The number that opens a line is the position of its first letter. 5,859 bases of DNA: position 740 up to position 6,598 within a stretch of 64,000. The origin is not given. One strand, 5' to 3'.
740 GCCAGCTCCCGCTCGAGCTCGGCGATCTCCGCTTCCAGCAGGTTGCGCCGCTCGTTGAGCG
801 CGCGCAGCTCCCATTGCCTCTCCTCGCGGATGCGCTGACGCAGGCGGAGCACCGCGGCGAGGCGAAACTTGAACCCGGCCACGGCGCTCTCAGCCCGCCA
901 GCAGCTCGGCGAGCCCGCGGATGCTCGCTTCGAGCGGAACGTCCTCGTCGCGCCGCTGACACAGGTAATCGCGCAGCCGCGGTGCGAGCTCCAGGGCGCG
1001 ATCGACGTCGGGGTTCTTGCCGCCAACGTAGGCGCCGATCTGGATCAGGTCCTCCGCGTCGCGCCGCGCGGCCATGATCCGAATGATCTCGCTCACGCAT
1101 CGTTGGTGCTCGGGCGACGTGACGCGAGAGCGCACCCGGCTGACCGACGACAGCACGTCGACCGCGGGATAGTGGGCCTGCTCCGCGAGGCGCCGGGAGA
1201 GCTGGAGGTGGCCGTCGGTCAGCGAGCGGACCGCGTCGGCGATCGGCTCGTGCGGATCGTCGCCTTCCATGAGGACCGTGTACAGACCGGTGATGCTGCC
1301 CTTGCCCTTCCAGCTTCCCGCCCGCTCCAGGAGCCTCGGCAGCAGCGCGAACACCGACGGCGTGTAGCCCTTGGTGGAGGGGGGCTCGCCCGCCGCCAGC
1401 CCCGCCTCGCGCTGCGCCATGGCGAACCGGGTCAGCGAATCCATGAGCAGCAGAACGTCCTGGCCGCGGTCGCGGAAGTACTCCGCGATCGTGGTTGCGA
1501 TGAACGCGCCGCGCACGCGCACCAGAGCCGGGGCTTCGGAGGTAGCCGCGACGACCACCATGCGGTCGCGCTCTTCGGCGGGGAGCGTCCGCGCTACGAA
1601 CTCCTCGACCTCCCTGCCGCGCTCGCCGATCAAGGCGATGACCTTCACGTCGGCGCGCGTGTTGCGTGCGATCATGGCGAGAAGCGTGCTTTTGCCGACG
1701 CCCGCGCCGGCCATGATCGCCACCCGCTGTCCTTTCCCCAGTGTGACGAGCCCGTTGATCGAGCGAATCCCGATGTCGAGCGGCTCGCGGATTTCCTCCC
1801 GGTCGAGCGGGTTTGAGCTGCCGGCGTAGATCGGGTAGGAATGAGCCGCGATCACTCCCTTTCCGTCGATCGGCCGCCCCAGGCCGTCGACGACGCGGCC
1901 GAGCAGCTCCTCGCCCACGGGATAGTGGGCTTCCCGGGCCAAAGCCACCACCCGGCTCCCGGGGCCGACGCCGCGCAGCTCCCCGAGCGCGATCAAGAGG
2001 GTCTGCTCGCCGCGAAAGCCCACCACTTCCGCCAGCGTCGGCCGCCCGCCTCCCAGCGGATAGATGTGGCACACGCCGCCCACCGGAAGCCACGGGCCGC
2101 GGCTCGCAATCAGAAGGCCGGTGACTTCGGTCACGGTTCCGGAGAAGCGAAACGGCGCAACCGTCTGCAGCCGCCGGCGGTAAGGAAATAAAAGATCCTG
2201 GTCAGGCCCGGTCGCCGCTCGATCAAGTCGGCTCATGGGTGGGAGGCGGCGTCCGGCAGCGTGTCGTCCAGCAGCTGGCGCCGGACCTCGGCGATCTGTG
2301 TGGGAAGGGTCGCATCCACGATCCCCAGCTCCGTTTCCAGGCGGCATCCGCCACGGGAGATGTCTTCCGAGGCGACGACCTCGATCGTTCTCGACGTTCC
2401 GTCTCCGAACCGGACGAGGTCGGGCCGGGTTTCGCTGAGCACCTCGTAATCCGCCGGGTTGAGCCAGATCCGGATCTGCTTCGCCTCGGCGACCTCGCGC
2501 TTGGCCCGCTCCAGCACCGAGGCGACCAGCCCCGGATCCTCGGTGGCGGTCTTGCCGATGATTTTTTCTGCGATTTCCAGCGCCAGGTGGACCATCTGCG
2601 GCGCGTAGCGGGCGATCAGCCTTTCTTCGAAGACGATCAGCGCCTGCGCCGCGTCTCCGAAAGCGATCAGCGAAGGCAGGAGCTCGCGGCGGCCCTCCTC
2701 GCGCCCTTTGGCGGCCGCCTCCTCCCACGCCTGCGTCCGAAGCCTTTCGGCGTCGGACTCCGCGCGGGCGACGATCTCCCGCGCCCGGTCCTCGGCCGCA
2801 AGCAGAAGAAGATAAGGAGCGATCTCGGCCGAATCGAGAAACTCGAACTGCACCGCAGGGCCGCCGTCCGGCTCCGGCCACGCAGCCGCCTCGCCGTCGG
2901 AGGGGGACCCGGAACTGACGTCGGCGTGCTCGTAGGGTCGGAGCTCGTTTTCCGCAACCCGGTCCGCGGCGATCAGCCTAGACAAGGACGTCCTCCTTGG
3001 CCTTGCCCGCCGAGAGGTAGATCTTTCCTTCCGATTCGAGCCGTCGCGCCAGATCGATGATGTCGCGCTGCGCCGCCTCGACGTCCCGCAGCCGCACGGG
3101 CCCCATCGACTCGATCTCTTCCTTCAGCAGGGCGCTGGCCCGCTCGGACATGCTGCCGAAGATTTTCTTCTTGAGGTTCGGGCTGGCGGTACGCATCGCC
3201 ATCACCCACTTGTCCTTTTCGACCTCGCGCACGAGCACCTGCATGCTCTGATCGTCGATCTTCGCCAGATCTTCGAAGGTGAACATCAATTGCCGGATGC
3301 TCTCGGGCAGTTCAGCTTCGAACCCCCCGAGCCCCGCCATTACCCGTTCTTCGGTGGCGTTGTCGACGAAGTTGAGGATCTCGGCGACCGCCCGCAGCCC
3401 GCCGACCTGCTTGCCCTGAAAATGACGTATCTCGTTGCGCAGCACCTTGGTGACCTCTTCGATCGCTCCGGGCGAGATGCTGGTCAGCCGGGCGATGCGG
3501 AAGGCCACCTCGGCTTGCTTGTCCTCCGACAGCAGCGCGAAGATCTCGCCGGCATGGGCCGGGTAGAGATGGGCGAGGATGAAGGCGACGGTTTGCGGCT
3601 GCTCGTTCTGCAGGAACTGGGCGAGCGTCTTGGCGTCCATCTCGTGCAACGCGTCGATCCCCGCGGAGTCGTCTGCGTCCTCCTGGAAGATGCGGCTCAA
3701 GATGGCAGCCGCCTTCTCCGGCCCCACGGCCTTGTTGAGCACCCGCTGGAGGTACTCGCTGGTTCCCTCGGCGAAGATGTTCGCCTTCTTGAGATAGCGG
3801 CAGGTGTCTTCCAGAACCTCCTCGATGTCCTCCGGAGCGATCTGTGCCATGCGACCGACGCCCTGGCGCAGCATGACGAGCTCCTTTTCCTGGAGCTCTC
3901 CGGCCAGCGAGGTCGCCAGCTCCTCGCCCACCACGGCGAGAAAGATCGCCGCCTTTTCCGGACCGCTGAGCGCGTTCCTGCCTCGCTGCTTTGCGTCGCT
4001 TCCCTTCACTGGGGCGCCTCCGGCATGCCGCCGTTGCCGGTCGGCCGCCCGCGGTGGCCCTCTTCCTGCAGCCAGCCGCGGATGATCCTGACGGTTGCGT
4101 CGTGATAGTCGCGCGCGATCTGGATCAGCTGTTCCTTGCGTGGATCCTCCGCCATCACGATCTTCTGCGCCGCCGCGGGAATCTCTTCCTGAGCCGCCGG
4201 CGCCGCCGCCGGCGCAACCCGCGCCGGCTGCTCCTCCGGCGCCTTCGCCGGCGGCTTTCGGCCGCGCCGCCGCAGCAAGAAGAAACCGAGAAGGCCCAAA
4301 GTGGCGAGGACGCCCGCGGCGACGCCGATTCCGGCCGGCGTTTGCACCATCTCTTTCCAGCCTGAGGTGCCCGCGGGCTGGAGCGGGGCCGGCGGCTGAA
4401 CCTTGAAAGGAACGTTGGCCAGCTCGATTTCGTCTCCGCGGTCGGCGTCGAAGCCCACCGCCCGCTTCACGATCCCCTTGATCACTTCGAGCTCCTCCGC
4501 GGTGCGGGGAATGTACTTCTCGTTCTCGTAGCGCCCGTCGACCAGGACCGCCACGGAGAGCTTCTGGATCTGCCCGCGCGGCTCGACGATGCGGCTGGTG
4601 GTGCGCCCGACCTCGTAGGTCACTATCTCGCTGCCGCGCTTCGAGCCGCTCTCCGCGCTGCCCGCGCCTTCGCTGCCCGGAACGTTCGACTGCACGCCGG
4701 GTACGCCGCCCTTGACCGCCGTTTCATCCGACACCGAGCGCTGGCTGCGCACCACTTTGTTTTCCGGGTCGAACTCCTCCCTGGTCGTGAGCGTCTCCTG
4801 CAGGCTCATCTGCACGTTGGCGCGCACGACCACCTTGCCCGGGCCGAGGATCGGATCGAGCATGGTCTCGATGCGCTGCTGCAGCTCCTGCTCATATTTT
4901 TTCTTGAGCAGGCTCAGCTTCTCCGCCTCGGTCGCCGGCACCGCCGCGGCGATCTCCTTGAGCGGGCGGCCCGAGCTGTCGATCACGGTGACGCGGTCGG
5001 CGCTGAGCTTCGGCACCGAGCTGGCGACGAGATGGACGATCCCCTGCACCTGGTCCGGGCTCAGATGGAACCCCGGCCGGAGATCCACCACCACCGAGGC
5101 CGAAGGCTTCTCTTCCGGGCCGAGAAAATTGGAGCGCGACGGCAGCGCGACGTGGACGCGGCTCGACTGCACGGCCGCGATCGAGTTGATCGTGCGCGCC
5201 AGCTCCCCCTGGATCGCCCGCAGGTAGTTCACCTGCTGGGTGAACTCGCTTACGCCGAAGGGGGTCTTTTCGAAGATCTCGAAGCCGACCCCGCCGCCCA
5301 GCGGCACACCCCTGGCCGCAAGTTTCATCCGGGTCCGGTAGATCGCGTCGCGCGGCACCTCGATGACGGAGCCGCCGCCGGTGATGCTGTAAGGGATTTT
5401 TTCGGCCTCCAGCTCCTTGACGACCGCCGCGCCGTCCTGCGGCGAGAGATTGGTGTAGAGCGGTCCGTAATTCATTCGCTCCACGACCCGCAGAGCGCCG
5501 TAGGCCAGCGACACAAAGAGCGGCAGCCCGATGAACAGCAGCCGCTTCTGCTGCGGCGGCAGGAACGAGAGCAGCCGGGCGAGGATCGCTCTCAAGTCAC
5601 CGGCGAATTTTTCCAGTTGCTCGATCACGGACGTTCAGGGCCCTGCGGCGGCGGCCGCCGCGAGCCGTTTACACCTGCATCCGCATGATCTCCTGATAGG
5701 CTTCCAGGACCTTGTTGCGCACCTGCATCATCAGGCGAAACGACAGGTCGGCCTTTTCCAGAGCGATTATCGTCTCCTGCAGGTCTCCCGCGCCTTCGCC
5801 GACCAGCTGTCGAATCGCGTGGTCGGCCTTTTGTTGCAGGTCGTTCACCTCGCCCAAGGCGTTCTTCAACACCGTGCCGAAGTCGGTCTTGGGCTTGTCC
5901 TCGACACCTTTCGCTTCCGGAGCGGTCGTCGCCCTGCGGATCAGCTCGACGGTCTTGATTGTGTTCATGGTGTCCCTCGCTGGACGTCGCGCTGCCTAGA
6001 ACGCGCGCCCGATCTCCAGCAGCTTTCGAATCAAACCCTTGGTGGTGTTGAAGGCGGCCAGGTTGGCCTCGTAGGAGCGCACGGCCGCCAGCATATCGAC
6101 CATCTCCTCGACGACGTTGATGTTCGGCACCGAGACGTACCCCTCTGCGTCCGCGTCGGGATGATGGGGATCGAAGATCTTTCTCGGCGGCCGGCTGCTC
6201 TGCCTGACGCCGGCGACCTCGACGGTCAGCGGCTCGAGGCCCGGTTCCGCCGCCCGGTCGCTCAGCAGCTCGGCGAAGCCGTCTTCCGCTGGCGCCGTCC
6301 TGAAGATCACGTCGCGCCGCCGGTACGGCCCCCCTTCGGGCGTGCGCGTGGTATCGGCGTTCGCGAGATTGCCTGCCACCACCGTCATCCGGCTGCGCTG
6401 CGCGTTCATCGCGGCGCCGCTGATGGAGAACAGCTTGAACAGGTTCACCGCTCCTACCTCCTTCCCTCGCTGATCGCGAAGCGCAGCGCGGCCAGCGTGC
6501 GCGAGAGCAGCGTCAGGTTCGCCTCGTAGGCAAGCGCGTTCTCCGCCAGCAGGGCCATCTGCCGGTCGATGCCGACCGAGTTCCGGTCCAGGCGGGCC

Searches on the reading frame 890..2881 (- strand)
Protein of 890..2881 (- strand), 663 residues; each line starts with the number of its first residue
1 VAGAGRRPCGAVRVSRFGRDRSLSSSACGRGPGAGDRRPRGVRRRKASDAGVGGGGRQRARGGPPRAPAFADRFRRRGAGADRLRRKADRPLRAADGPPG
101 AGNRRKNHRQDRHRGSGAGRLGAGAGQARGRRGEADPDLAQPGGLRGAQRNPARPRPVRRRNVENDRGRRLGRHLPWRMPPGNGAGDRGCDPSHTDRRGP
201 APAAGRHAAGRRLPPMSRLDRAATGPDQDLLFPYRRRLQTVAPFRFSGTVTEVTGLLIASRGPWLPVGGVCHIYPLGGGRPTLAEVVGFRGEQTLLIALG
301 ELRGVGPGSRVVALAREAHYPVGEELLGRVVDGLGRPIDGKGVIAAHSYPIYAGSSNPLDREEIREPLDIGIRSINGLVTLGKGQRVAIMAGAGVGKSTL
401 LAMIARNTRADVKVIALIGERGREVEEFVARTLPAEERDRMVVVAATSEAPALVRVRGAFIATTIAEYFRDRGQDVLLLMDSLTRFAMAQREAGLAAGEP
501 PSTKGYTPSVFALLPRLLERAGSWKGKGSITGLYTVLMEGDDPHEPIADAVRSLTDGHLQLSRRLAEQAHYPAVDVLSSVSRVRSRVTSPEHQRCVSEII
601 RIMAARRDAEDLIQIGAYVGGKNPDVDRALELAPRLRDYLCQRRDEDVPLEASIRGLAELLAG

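Call 5: search_protein_families(library=pfam, proteins=[window:890-2881:-], max_evalue=0.001)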
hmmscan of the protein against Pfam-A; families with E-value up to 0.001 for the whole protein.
window:890-2881:- (663 aa): 4 families
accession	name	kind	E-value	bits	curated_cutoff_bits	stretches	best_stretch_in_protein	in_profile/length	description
PF00006.31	ATP-synt_ab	-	4.2e-85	285.1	29.5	1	371-581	1-213/213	ATP synthase alpha/beta family, nucleotide-binding domain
PF18269.6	T3SS_ATPase_C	-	4.2e-21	75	22.7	1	588-659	1-72/72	T3SS EscN ATPase C-terminal domain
PF00005.33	ABC_tran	-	0.00029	21.9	25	1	380-418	7-45/137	ABC transporter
PF02874.29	ATP-synt_ab_N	-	0.0007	20.5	20.9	0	278-313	32-67/69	ATP synthase alpha/beta family, beta-barrel domain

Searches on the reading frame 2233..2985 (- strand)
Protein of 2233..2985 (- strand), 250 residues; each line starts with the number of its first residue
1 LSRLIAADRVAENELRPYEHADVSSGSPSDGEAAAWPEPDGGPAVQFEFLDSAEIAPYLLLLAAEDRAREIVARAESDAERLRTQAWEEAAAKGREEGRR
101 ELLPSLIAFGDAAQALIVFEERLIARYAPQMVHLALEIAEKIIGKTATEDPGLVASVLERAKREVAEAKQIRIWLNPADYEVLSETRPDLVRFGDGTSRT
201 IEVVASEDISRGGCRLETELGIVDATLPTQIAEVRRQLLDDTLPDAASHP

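Call 5: search_protein_families(library=pfam, proteins=[window:2233-2985:-], max_evalue=0.001)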
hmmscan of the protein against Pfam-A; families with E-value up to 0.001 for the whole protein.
window:2233-2985:- (250 aa): 1 family
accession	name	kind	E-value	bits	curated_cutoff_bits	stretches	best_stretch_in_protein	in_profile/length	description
PF02108.21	FliH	-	8.7e-21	74.6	24.1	1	124-233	22-127/128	Flagellar assembly protein FliH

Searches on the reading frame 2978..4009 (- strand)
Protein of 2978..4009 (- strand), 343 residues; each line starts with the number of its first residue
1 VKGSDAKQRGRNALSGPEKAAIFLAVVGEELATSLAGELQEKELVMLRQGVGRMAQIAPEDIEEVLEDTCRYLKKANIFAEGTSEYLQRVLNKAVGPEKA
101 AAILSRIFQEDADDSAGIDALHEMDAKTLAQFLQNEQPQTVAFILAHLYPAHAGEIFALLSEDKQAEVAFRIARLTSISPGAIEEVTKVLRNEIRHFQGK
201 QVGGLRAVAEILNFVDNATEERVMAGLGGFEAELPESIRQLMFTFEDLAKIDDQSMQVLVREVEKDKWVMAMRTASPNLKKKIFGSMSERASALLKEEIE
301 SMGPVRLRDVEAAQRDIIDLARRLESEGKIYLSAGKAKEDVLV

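Call 5: search_protein_families(library=pfam, proteins=[window:2978-4009:-], max_evalue=0.001)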
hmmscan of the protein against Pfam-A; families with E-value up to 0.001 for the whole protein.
window:2978-4009:- (343 aa): 4 families
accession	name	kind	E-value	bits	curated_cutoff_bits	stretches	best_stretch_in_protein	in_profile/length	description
PF01706.21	FliG_C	-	1.1e-41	141.9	23.3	1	232-332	8-108/108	FliG C-terminal domain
PF14842.11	FliG_N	-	1.3e-29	103.3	25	2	14-111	2-99/104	FliG N-terminal domain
PF14841.11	FliG_M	-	9.5e-26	90.3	25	1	127-198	2-73/76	FliG middle domain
PF03448.22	MgtE_N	-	7.3e-07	30.1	25.9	0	74-136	29-85/102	MgtE intracellular N domain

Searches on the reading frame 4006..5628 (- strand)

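Call 5: search_protein_families(library=pfam, proteins=[window:4006-5628:-], max_evalue=0.001)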
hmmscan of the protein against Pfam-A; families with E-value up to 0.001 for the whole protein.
window:4006-5628:- (540 aa): 2 families
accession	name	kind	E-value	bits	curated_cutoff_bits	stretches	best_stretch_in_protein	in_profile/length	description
PF01514.23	YscJ_FliF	-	7.8e-64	215.3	24.4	1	50-224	2-178/179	Secretory protein of YscJ/FliF family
PF08345.17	YscJ_FliF_C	-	1.8e-43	149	23.8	1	257-408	1-147/147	Flagellar M-ring protein C-terminal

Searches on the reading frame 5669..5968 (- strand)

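Call 48: search_protein_families(library=pfam, proteins=[window:5669-5968:-], max_evalue=0.001)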
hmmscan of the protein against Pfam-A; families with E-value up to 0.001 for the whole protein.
window:5669-5968:- (99 aa): 1 family
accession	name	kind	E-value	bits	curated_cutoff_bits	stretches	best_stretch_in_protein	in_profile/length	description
PF02049.23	FliE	-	7.2e-28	97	22.4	1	14-99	4-89/89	Flagellar hook-basal body complex protein FliE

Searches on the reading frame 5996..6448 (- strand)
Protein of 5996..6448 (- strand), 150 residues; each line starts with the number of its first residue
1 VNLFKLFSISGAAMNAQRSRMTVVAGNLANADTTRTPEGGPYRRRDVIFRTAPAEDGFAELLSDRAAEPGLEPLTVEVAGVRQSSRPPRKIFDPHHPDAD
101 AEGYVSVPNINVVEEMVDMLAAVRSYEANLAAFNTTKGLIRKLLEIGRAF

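Call 48: search_protein_families(library=pfam, proteins=[window:5996-6448:-], max_evalue=0.001)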
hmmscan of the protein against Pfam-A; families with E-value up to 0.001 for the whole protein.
window:5996-6448:- (150 aa): 2 families
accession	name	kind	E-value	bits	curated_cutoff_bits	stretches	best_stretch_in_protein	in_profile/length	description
PF06429.18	Flg_bbr_C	-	3.7e-12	46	23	1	102-145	2-45/46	Flagellar basal body rod FlgEFG protein C-terminal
PF00460.25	Flg_bb_rod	-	3.9e-06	27.1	20.7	1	12-35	6-29/31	Flagella basal body rod protein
